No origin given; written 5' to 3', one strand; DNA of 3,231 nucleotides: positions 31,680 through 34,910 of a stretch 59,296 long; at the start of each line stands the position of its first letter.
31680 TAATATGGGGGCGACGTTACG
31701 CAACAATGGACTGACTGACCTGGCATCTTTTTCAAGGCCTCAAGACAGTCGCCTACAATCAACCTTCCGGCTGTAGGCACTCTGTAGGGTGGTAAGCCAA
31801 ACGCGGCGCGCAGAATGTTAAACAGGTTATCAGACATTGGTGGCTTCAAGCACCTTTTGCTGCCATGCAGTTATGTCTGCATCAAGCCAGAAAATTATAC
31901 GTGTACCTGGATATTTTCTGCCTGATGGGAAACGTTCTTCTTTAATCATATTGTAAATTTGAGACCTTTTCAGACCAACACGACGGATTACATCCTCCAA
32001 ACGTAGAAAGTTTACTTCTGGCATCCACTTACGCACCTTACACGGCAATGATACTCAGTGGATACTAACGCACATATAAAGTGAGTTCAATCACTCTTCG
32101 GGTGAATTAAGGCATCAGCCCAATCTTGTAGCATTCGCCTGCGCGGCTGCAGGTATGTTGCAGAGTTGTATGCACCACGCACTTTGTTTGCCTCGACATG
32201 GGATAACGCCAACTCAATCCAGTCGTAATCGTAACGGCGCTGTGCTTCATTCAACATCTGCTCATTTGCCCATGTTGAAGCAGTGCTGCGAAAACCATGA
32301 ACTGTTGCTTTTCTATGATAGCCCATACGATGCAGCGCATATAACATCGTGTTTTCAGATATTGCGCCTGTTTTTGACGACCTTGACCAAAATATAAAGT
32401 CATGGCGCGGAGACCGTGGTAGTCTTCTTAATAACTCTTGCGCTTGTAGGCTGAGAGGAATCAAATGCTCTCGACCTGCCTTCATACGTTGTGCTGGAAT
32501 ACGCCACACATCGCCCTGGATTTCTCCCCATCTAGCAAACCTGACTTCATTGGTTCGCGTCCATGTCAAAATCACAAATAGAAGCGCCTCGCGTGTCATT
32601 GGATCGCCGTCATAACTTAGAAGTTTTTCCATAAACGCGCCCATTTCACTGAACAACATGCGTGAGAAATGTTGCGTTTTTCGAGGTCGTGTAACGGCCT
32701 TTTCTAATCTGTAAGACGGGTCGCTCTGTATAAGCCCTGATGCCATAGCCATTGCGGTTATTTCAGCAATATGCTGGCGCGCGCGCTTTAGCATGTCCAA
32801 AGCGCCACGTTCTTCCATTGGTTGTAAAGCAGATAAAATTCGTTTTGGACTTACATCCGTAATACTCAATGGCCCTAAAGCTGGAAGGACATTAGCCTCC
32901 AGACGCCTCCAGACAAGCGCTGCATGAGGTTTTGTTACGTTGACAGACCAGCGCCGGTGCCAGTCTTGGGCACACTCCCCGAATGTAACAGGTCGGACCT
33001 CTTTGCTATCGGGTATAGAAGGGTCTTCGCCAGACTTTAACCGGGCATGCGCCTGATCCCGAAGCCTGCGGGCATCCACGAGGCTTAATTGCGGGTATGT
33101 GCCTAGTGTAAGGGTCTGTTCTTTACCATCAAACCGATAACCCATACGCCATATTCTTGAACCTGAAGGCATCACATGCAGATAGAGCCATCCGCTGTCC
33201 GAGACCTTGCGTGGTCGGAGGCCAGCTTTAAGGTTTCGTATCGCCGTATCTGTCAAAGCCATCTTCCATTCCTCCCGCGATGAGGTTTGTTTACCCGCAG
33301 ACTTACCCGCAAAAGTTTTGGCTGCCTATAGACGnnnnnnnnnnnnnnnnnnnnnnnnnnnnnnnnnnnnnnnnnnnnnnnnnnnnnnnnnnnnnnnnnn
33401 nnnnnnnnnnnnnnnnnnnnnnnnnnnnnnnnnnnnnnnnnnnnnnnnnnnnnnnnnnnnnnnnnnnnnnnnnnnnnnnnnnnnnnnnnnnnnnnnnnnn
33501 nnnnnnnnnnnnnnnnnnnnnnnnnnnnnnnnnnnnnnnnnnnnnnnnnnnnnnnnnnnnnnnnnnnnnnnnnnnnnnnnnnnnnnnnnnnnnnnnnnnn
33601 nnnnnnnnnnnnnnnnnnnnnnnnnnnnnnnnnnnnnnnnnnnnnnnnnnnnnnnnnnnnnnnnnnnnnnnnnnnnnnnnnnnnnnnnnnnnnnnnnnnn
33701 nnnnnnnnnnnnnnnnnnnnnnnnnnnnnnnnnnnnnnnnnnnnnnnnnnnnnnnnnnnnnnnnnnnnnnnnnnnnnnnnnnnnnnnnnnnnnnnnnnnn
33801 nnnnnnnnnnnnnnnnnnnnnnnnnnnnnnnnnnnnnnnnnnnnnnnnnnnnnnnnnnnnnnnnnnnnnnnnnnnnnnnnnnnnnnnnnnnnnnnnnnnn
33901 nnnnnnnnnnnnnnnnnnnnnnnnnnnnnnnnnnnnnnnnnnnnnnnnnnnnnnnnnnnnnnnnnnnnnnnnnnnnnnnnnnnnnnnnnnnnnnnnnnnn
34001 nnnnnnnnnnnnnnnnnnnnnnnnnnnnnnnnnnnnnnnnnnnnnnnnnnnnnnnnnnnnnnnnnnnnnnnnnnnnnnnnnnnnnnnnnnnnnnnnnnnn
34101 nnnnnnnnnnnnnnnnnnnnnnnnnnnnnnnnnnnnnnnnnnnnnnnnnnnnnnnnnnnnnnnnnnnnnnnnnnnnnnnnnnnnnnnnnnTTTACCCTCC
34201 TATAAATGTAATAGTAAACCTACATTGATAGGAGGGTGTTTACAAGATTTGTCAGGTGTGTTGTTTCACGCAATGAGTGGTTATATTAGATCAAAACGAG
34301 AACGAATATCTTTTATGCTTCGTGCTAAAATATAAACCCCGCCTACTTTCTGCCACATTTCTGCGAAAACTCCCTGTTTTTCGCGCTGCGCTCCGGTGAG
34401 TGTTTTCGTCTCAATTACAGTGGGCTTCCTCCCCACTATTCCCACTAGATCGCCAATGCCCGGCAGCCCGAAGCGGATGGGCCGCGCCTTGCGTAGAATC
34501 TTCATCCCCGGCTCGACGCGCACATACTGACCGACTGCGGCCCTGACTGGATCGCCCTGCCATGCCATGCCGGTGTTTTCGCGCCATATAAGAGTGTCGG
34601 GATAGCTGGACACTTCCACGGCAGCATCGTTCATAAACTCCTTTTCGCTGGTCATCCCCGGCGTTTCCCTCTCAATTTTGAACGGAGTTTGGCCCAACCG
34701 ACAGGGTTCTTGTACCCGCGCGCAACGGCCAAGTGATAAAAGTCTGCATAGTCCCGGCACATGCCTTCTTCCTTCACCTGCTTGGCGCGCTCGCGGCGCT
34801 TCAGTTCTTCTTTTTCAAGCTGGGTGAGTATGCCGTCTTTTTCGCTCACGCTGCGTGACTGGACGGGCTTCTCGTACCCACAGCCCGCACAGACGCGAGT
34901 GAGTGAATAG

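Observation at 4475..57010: Dispersed 19-bp element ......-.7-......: twelve copies, all at module boundaries and all co-oriented with the downstream gene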

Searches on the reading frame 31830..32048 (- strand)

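Call 13: search_protein_families(library=phrogs, proteins=[window:31830-32048:-], max_evalue=0.001)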
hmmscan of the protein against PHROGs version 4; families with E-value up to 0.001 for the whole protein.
window:31830-32048:- (72 aa): 3 families
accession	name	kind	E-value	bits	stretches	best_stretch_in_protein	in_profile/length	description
phrog_2790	-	integration and excision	1.9e-07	32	1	14-69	28-82/100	excisionase and transcriptional regulator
phrog_66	-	integration and excision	3.1e-07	31.4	1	7-64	86-141/412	excisionase and transcriptional regulator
phrog_25262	-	unknown function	0.00031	21.7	1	13-65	33-83/106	-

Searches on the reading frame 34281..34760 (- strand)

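Call 56: search_protein_families(library=phrogs, proteins=[window:34281-34760:-], max_evalue=0.001)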
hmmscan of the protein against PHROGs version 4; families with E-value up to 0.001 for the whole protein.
window:34281-34760:- (159 aa): 1 family
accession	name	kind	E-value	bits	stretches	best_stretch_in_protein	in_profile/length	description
phrog_93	-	DNA, RNA and nucleotide metabolism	7.9e-06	25.8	1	32-152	347-434/613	endonuclease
